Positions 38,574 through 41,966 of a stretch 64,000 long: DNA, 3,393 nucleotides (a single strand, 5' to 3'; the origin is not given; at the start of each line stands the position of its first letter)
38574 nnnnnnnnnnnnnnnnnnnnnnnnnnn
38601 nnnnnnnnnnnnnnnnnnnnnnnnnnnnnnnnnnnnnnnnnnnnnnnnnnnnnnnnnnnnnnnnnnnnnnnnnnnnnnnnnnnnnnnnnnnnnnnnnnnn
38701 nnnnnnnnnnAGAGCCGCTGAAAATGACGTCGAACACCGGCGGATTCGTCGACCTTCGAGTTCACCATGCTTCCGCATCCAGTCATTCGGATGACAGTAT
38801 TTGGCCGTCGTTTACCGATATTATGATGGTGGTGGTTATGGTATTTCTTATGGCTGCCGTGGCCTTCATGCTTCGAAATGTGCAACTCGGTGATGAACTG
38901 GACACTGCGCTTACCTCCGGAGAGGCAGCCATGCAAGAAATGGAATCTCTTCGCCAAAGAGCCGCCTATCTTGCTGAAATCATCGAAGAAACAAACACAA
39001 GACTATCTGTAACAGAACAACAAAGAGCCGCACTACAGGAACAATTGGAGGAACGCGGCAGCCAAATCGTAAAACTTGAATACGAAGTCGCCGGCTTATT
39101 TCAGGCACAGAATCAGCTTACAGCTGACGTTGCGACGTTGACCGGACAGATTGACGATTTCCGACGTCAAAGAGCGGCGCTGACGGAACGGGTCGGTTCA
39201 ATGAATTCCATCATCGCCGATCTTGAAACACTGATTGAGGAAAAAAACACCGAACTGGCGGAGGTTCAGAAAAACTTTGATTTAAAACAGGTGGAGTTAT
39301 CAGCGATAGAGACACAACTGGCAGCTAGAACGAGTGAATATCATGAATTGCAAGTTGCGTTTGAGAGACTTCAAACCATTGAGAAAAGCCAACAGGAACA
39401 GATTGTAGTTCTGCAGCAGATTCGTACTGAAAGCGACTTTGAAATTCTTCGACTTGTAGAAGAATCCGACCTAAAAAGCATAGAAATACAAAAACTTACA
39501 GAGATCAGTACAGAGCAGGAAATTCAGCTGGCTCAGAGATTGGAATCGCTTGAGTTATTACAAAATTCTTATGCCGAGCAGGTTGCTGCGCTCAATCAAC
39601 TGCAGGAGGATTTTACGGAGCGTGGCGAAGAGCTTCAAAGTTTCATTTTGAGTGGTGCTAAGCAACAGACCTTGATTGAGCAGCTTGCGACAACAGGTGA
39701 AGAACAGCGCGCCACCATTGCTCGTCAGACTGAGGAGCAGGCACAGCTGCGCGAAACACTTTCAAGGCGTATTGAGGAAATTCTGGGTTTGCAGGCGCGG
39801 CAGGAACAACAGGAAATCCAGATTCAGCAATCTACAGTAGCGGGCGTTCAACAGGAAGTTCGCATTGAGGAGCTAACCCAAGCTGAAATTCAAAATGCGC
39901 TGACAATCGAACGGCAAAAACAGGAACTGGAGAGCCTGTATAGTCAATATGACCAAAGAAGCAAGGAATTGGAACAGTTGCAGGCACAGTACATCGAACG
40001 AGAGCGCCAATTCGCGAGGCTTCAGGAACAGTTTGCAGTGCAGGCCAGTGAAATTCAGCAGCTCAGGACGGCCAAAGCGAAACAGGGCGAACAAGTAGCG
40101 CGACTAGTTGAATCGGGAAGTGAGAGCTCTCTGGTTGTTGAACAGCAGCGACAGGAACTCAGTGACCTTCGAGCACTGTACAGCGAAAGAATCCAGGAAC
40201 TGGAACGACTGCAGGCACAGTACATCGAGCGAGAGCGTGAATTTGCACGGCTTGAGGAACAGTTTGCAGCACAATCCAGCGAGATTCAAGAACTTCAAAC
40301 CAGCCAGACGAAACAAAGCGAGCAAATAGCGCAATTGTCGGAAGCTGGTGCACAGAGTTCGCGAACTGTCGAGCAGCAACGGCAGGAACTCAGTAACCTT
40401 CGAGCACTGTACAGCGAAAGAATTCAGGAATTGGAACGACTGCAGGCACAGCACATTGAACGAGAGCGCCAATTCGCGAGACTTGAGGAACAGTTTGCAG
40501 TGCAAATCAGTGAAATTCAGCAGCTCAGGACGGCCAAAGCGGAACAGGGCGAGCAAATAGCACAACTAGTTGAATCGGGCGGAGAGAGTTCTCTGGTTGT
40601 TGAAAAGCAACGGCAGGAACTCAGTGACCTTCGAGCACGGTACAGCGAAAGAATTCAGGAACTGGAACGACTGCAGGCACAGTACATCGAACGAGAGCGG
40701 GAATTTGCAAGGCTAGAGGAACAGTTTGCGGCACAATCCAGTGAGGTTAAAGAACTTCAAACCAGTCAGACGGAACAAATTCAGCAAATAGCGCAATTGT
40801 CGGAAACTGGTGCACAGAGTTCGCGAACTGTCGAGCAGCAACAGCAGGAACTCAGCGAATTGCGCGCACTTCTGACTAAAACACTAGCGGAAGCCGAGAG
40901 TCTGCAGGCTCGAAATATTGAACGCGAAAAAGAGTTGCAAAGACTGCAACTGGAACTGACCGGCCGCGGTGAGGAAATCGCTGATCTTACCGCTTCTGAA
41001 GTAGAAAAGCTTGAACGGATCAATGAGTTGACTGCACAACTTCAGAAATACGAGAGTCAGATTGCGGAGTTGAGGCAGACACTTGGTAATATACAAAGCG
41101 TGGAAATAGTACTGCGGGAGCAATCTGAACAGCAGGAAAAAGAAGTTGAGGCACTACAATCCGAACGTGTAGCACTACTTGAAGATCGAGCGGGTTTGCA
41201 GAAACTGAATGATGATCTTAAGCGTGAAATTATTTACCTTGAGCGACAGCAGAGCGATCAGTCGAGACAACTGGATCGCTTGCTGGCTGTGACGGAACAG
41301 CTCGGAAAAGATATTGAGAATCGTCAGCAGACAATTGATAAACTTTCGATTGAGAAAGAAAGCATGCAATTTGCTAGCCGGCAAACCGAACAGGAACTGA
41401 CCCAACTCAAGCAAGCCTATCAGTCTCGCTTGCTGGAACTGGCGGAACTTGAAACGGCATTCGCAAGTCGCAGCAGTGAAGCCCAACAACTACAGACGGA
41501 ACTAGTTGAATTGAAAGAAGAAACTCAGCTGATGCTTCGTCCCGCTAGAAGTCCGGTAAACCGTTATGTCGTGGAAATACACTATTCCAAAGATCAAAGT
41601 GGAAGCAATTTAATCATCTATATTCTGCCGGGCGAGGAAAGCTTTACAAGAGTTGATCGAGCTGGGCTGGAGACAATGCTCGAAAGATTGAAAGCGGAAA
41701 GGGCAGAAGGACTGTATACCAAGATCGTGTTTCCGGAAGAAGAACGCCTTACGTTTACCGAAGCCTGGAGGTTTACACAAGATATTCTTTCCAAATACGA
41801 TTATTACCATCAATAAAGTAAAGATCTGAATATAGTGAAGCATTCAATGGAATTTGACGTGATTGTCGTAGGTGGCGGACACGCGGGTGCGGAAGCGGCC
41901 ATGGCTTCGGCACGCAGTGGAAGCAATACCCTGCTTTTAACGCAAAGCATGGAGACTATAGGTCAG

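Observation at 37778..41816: MotA/ExbB-like channel gene plus a giant Asp-helix-anchored coiled-coil gene between mnmE and mnmG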

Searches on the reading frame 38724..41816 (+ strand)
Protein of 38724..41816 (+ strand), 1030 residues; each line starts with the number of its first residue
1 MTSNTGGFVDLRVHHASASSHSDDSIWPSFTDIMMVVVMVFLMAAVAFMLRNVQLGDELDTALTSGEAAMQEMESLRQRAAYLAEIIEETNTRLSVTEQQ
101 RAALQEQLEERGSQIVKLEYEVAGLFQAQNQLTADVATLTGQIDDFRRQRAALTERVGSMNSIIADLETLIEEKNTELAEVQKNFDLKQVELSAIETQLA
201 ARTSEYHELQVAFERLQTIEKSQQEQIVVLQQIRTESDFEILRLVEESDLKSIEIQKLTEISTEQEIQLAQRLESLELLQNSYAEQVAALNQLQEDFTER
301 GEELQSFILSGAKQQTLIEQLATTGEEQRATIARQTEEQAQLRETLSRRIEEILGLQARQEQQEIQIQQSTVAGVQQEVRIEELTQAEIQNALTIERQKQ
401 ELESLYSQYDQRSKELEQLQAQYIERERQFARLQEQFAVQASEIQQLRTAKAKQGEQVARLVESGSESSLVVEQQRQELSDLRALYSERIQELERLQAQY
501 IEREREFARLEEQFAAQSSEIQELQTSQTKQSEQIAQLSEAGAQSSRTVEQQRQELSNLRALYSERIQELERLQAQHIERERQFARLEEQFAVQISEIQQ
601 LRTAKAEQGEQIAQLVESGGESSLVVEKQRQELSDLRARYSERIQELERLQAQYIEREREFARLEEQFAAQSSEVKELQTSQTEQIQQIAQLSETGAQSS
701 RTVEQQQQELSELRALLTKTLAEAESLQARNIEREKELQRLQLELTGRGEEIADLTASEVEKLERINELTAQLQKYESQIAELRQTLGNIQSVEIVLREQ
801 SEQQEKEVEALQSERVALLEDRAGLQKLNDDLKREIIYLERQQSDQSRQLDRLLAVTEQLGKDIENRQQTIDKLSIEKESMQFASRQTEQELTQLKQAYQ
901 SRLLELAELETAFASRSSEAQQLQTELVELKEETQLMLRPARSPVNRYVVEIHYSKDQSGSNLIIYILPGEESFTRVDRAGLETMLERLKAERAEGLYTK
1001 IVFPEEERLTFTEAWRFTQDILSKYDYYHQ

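Call 3: search_protein_families(library=pfam, proteins=[window:38724-41816:+], max_evalue=1)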
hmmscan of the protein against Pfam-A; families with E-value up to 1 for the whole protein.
window:38724-41816:+ (1030 aa): 5 families
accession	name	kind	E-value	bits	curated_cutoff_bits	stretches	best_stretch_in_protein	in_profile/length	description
PF18977.5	DUF5713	-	0.00043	21.1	27.3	3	381-447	8-75/107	Family of unknown function (DUF5713)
PF10473.14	CENP-F_leu_zip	-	0.0028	18.1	34.5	1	71-193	10-132/140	Leucine-rich repeats of kinetochore protein Cenp-F/LEK1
PF08614.16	ATG16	-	0.01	16.4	33.7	1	72-210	30-178/200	Autophagy protein 16 (ATG16)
PF06818.20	Fez1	-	0.017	16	34.4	1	863-1010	25-165/199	Fez1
PF05083.18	LST1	-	0.031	14.9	22.3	0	638-682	17-60/78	LST-1 protein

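Call 4: search_protein_families(library=padloc, proteins=[window:38724-41816:+], max_evalue=1)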
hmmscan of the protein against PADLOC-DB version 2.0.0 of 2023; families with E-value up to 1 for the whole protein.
window:38724-41816:+ (1030 aa): 6 families
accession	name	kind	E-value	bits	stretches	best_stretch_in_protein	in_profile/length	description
PDLC00006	DruC1|DruC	-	0.00025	17.7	2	83-231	157-307/626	Unknown function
PDLC00580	JetC3|JetC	-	0.013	11.7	4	68-293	253-473/1068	DUF3584 domain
PDLC03865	LmuB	-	0.015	11.5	2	316-619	217-500/1007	-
PDLC01104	Cas9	-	0.017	13.1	1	362-526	8-113/174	Cas9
PDLC00551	JetC2|JetC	-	0.021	10.6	2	656-976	738-1055/1365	DUF3584 domain; MukB-like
PDLC00581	JetC3|JetC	-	0.098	8.4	1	58-434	787-1168/1473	DUF3584 domain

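Call 5: search_protein_families(library=ncbifam, proteins=[window:38724-41816:+], max_evalue=1)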
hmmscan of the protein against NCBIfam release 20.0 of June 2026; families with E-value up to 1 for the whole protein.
window:38724-41816:+ (1030 aa): 12 families
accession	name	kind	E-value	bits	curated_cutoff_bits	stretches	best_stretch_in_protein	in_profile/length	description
TIGR02168.1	SMC_prok_B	equivalog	7.8e-22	76.9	567.35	4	496-755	230-489/1181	chromosome segregation protein SMC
TIGR02169.1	SMC_prok_A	equivalog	1.1e-14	53.1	729.4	4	647-935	677-962/1165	chromosome segregation protein SMC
TIGR04523.1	Mplasa_alph_rch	subfamily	4.6e-12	44.7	270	4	70-210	376-516/745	helix-rich protein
NF006543.0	PRK09039.1-2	equivalog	1.3e-07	31.7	305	2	21-216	11-185/350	peptidoglycan -binding protein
NF052320.1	Cbp1_fam_LP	subfamily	1.4e-07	31.3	90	3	142-227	103-188/286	Cbp1 family collagen-binding glycoprotein adhesin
NF045487.1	ASRP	equivalog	4.4e-07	28.9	300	4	57-183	341-467/593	archaea-specific SMC-related protein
NF002572.0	PRK02224.1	equivalog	0.00029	19.3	1087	3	67-227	240-400/888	DNA double-strand break repair ATPase Rad50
NF038218.1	IcmG_DotF_IVB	equivalog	0.00031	20.5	200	1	36-194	53-197/266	type IVB secretion system protein IcmG/DotF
NF041035.1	Rad50_Halo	equivalog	0.00091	17.7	1000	1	63-224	236-397/883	DNA double-strand break repair ATPase Rad50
NF040788.1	S-lay_SlaB_Mtsph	equivalog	0.031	13.2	700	1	84-163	307-386/416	S-layer protein SlaB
NF042420.1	Hsp18_Clos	equivalog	0.15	12.1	195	0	411-444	82-115/147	heat shock protein Hsp18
NF045780.1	TrlF_fam_ATP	equivalog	0.48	9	350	1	81-306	450-676/944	TrlF family AAA-like ATPase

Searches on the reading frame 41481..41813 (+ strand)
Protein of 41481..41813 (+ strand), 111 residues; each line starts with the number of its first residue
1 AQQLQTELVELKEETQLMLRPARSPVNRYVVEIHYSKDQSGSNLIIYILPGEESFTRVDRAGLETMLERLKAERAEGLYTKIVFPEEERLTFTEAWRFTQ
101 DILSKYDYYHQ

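Call 15: find_homologous_proteins(query=window:41481-41813:+)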
Query window:41481-41813:+: 3 candidates shared short words with the query, none scored E <= 0.001.

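Call 31: predict_structure(alignment_id=A3)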
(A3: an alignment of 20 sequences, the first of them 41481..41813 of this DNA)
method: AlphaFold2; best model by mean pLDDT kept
length: 111 residues; sequences in the alignment: 20
mean_pLDDT: 78.9   pTM: 0.66
mean pLDDT of the five models: 78.9, 77.9, 76.6, 74.0, 73.9
residues with pLDDT >= 90: 42; 70-90: 37; 50-70: 23; < 50: 9
segments of 3 or more residues with pLDDT < 50: 19-23
pLDDT, mean of each block of 10 residues (from residue 1): 51 50 63 93 93 92 93 84 82 89 80 52
secondary structure, 60 per line:
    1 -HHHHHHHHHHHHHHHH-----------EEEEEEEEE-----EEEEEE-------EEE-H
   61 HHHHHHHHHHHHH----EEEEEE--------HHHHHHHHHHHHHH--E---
elements in order: H2-17 E29-37 E43-48 E56-58 H60-73 E78-83 H92-105

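Call 34: fold_search(model_id=the predicted structure, library=pdb)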
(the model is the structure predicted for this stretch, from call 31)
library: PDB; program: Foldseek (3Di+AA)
matches with E <= 10: 808; with E <= 0.001: 0
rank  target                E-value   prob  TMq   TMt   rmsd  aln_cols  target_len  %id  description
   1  8pnn_DM               1.0e-01  0.63  0.33  0.45  12.6        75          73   13  80S yeast ribosome in complex with Bromolissoclimide (released 2025-05-28)
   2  6ozj_A                1.4e-01  0.41  0.30  0.18   6.6       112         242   12  Crystal structure of Mus musculus (Mm) Endonuclease V in complex with a 23mer RNA oligo containing an inosine in the a (released 2019-09-04)
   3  8wwc_C                1.6e-01  0.44  0.36  0.35  10.0       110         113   14  De novo design binder of HRAS -120-4 (released 2024-10-09)
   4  3j6x_78               1.6e-01  0.23  0.27  0.34  12.7        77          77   17  S. cerevisiae 80S ribosome bound with Taura syndrome virus (TSV) IRES, 5 degree rotation (Class II) (released 2014-06-11)
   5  6oze                  1.6e-01  0.21  0.27  0.16   7.8       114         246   11  Crystal structure of the catalytic domain of human Endonuclease V (C140S/C225S/C226A/C228S) (released 2019-09-04)
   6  9j9h_d                1.8e-01  0.30  0.29  0.39  11.0        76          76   17  High-resolution cryo-EM structure of the Plasmodium falciparum 80S ribosome bound to RACK1 and E-tRNA (released 2025-06-04)
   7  8dkr_B                1.9e-01  0.30  0.28  0.15   5.6        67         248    7  Pseudomonas-phage E217 TerL nuclease domain (released 2022-09-07)
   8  8h9d_B                2.0e-01  0.47  0.34  0.07   5.4        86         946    7  Crystal structure of Cas12a protein (released 2023-02-08)
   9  8ifk_B                2.0e-01  0.41  0.33  0.12   5.4        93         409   11  Cryo-EM structure of monomeric SPARTA gRNA-ssDNA target complex (released 2024-01-17)
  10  7m5o_A                2.3e-01  0.06  0.18  0.05  25.1       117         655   13  Cryo-EM structure of CasPhi-2 (Cas12j) bound to crRNA (released 2021-08-04)
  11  6rwl_C                2.4e-01  0.14  0.25  0.17  13.2       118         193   14  SIVrcm intasome (released 2020-02-05)
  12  3f2k_B                2.8e-01  0.38  0.39  0.27   6.9       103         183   11  Structure of the transposase domain of human Histone-lysine N-methyltransferase SETMAR (released 2008-11-25)
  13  2nrz_B                2.8e-01  0.33  0.30  0.19   6.2        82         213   12  Crystal structure of the C-terminal half of UvrC bound to its catalytic divalent cation (released 2007-02-06)
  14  6wb0_B                2.8e-01  0.21  0.27  0.11  11.8       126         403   12  +3 extended HIV-1 reverse transcriptase initiation complex core (pre-translocation state) (released 2020-06-24)
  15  8oeu_S                2.8e-01  0.21  0.36  0.07   5.9       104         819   10  Structure of the mammalian Pol II-SPT6 complex (composite structure, Structure 4) (released 2023-10-18)
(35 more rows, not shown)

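Call 42: search_solved_structures(query=A4, max_evalue=10, show_alignments=3)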
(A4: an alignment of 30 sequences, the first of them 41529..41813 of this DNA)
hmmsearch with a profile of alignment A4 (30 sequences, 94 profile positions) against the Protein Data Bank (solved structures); distinct sequences matched with E-value up to 10: 19.
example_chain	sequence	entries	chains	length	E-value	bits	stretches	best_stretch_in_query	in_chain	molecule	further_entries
4lid_A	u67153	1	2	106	0.12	16.1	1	38-93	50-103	A-100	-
6e31_A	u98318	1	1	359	0.27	15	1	16-71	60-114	Rap1-interacting adapter molecule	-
6h3p_A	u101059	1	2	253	0.33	14.7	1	6-76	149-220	Chorismate mutase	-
3nxa_A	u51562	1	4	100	0.59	13.8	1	17-81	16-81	Protein S100-A16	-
2l50_A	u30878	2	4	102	0.62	13.8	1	17-81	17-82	Protein S100-A16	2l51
9ge8_T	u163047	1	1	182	0.66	13.7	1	41-79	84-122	Thioesterase 1/protease 1/lysophospholipase L1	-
5tic_A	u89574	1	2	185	0.68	13.7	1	41-79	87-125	Acyl-CoA thioesterase I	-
6lfb_A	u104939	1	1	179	0.68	13.6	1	41-79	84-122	Acyl-CoA thioesterase I also functions as protease I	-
1ivn_A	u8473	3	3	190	0.7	13.6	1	41-79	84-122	Thioesterase I | Acyl-CoA thioesterase I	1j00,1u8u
6lfc_A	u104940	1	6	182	0.7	13.6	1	41-79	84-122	Acyl-CoA thioesterase I also functions as protease I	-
5tid_A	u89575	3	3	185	0.71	13.6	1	41-79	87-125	Acyl-CoA thioesterase I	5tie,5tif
8gac_A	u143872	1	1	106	0.76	13.5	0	37-65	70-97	CTLA-4 binder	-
5icv_A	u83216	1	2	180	0.87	13.3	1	37-92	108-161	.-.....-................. 60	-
5icw_A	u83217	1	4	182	0.89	13.3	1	37-92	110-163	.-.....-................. 60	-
5hh1_A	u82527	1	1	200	1.1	13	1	37-92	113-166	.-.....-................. 60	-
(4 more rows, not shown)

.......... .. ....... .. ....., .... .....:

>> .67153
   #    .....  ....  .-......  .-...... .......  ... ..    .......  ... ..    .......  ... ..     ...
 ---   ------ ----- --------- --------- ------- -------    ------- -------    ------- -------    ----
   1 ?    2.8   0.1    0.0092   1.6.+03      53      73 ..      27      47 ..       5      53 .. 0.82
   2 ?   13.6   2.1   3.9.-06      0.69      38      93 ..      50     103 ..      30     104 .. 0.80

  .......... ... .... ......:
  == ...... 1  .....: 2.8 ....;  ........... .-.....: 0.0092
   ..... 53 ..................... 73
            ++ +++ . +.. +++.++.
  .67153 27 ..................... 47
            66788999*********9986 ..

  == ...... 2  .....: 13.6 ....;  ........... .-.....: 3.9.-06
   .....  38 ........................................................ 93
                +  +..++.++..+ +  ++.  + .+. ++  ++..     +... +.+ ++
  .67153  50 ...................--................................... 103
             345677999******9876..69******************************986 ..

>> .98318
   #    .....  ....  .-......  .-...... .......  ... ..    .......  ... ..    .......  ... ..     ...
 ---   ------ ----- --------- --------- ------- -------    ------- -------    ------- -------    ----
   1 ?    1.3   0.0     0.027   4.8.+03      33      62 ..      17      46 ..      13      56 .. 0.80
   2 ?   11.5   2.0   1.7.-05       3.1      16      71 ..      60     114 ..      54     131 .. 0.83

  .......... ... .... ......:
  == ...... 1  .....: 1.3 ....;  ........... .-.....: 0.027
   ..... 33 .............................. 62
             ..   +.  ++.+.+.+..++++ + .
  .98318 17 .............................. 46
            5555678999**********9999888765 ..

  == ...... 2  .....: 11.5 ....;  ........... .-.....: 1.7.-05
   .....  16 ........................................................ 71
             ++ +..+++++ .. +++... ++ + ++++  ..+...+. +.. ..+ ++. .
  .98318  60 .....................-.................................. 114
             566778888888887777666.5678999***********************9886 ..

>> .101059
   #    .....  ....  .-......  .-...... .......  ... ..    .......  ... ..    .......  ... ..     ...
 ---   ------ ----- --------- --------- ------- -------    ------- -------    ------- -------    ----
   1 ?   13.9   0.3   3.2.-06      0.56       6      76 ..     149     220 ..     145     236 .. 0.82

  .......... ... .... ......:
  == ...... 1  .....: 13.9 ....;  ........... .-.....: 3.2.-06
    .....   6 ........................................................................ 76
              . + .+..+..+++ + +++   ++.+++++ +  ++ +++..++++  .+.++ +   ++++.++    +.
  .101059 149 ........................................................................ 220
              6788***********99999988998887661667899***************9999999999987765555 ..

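Call 51: search_protein_representatives(protein=window:41529-41813:+)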
Query: 95 residues. Proteins with E-value up to 0.001 (for the whole library): 338; up to 1e-10: 226; up to 1e-30: 1. The best 150 are listed.
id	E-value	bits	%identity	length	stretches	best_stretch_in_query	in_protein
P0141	9.0e-32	125.3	64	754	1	1-95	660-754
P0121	4.2e-30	120.0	60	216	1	1-94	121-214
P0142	5.4e-30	119.6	63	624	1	1-95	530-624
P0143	3.7e-27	110.6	59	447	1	1-95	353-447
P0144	1.8e-26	108.4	59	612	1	1-94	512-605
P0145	4.3e-24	100.8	56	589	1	1-93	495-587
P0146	1.8e-21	92.4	51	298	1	2-95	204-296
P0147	3.3e-20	88.3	54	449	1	2-95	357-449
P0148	9.8e-20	86.9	49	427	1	2-95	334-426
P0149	2.4e-19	85.6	49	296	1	2-95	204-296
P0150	3.1e-19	85.3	47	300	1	2-94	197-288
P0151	3.2e-18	82.0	48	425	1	2-95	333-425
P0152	4.6e-18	81.5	43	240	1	2-95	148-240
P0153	9.5e-18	80.5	46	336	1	2-95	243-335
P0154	1.5e-17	79.9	49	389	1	2-95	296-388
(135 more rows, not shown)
